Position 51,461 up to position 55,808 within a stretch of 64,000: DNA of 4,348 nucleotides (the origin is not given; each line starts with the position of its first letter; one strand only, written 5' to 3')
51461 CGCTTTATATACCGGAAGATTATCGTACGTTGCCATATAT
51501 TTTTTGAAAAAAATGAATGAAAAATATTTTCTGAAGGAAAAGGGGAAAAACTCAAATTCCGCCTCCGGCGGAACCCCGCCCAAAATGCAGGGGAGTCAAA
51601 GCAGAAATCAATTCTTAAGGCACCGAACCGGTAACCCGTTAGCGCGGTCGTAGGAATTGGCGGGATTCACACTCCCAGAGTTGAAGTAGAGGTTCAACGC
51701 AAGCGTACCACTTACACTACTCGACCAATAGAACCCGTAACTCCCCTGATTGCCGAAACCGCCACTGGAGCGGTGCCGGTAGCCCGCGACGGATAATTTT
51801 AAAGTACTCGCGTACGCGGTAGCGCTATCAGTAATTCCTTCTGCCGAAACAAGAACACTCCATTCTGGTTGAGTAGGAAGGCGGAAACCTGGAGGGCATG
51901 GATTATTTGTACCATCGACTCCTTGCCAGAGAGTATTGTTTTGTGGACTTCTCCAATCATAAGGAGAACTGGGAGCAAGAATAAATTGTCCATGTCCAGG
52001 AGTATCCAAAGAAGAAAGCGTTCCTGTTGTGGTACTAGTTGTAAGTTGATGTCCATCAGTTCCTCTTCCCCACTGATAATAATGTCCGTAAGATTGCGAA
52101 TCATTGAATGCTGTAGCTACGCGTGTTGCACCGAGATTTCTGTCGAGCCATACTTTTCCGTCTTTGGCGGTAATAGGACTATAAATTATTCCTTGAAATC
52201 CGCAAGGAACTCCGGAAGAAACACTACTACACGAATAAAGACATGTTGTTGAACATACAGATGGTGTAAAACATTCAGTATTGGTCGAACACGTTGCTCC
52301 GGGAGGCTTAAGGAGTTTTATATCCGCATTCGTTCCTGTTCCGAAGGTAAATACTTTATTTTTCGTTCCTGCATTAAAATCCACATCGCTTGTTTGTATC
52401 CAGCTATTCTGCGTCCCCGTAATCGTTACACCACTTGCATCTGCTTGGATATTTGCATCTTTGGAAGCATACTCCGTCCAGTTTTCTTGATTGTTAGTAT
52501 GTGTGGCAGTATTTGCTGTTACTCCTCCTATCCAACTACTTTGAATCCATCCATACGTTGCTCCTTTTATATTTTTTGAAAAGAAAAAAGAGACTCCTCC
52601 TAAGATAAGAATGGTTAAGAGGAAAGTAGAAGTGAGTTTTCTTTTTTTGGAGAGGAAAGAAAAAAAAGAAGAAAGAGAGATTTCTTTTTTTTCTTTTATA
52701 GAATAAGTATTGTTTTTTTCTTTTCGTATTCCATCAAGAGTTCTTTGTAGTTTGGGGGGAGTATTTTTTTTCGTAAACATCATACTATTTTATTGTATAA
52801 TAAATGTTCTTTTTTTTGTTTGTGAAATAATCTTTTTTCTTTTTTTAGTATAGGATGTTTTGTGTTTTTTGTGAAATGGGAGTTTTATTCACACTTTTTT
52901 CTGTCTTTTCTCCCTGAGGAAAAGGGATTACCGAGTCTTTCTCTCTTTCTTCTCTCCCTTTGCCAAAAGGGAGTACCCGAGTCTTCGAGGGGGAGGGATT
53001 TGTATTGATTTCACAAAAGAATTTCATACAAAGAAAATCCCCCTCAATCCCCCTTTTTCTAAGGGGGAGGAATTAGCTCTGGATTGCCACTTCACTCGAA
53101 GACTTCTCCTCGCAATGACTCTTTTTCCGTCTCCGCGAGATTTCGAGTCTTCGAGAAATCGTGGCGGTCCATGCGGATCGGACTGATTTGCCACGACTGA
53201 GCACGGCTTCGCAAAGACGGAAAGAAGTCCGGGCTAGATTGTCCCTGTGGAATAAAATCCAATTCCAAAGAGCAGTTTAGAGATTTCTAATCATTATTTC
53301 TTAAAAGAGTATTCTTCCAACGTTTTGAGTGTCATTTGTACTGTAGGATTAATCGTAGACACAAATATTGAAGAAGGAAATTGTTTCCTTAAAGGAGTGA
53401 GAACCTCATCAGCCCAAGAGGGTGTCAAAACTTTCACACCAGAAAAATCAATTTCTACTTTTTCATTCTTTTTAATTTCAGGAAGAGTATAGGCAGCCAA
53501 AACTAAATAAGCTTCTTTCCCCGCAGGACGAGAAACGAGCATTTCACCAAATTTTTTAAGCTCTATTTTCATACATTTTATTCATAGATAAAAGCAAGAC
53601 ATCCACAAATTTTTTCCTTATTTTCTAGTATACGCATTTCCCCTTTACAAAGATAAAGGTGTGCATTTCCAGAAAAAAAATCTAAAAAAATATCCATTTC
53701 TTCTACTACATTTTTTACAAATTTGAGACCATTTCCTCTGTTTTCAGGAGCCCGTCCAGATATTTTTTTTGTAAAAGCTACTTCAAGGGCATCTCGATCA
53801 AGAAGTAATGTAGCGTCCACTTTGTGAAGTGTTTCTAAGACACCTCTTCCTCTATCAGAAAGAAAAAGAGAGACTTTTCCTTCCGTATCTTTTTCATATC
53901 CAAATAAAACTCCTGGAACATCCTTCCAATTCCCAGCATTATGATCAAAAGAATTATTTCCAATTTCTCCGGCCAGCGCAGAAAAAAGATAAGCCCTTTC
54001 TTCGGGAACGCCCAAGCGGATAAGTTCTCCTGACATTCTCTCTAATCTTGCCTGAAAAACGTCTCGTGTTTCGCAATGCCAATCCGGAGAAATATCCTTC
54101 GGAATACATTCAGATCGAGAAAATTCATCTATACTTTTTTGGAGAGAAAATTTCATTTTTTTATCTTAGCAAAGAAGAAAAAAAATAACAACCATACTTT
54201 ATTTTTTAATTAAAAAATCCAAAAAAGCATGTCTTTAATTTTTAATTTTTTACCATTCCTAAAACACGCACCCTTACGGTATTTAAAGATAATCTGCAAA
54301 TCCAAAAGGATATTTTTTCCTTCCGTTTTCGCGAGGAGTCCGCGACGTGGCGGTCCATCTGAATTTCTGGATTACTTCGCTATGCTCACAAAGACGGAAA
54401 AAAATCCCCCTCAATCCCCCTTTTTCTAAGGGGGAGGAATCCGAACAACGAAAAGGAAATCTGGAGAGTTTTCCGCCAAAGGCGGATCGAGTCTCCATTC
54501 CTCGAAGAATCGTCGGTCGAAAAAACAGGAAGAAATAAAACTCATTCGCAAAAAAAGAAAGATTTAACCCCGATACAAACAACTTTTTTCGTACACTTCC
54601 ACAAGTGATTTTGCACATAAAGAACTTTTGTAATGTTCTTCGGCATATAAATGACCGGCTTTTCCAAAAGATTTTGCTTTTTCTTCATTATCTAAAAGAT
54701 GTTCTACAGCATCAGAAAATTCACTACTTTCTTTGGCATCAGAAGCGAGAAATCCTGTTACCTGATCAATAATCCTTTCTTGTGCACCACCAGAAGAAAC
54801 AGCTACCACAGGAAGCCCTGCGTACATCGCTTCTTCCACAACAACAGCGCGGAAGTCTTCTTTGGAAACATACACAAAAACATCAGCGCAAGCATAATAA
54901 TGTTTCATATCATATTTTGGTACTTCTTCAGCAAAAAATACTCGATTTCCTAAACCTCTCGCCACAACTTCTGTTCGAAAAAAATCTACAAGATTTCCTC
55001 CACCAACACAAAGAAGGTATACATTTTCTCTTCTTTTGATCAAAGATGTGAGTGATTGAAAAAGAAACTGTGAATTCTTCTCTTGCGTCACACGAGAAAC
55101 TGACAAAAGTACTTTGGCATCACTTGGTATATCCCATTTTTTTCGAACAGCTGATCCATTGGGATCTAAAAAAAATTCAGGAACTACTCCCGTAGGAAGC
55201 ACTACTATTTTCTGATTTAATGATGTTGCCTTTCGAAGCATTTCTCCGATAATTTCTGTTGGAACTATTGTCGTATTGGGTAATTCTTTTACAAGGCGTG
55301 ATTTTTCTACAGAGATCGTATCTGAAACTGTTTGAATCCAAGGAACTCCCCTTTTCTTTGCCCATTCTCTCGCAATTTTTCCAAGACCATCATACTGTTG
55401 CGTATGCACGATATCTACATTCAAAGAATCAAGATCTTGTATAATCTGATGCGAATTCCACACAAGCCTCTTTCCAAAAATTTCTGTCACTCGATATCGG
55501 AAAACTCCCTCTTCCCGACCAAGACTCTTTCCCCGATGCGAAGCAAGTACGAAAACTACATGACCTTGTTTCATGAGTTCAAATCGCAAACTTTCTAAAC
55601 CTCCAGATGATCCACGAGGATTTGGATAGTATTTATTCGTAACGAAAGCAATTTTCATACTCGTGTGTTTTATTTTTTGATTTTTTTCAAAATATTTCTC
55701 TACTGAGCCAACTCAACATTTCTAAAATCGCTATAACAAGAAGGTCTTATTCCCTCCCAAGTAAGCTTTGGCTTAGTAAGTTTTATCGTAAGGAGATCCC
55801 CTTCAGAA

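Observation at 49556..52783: Complete diversity-generating retroelement: target(VR)-avd-TR-RT with 18/18 adenine-specific TR-to-VR substitutions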

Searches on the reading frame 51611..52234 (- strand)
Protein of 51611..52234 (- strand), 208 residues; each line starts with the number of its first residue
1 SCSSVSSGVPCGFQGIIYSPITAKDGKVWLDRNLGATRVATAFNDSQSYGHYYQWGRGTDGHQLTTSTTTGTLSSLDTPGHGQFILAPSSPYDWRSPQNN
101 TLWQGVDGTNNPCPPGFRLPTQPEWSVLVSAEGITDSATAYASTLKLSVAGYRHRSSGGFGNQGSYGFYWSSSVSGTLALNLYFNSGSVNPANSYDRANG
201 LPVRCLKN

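Call 46: search_solved_structures(query=A4, max_evalue=10, show_alignments=2)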
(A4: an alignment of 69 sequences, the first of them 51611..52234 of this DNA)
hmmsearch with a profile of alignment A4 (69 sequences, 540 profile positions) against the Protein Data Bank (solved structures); distinct sequences matched with E-value up to 10: 0.

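Call 52: predict_structure(alignment_id=A4)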
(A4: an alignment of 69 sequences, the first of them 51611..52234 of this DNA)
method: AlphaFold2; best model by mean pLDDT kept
length: 208 residues; sequences in the alignment: 69
mean_pLDDT: 88.4   pTM: 0.86
mean pLDDT of the five models: 88.4, 84.8, 82.9, 78.1, 67.9
residues with pLDDT >= 90: 126; 70-90: 63; 50-70: 19; < 50: 0
segments of 3 or more residues with pLDDT < 50: none
pLDDT, mean of each block of 10 residues (from residue 1): 81 90 97 94 94 69 72 81 87 86 63 89 97 98 97 92 95 90 97 92 93
secondary structure, 60 per line:
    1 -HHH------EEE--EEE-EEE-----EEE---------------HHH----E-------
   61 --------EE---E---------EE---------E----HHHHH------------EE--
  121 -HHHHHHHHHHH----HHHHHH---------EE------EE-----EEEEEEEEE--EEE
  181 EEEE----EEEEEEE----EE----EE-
elements in order: E11-13 E16-18 E20-22 E28-30 H100-104 H122-132 H137-142 E167-175 E178-184 E189-195

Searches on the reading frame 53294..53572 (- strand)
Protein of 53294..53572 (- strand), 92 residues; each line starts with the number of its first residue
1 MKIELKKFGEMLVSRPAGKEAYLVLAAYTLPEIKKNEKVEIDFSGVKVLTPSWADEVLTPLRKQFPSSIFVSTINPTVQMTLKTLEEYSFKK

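Call 40: search_protein_families(library=pfam, proteins=[window:53294-53572:-], max_evalue=0.001)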
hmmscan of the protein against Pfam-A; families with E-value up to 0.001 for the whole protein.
window:53294-53572:- (92 aa): 1 family
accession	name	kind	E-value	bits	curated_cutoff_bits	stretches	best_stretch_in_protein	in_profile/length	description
PF14213.11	DUF4325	-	2.9e-10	40.2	23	1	30-75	10-55/64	STAS-like domain of unknown function (DUF4325)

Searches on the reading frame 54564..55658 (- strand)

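Call 40: search_protein_families(library=pfam, proteins=[window:54564-55658:-], max_evalue=0.001)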
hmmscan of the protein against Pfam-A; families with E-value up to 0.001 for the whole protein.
window:54564-55658:- (364 aa): 6 families
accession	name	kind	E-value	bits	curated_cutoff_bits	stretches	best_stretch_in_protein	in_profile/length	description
PF00534.26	Glycos_transf_1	-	3.2e-30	105.4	26.4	1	172-335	6-169/172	Glycosyl transferases group 1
PF13692.12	Glyco_trans_1_4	-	1.1e-23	84.5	27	1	182-324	2-142/142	Glycosyl transferases group 1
PF13439.12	Glyco_transf_4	-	1.1e-12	48.7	28.5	1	24-161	11-169/170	Glycosyltransferase Family 4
PF13579.12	Glyco_trans_4_4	-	1.5e-05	25.9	29.7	1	27-124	13-114/158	Glycosyl transferase 4-like domain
PF10686.14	YAcAr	-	0.00024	21.3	28.2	0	81-110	31-59/66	YspA, cpYpsA-related SLOG family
PF13524.12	Glyco_trans_1_2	-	0.00092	19.6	25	0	230-344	27-134/144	Glycosyl transferase-like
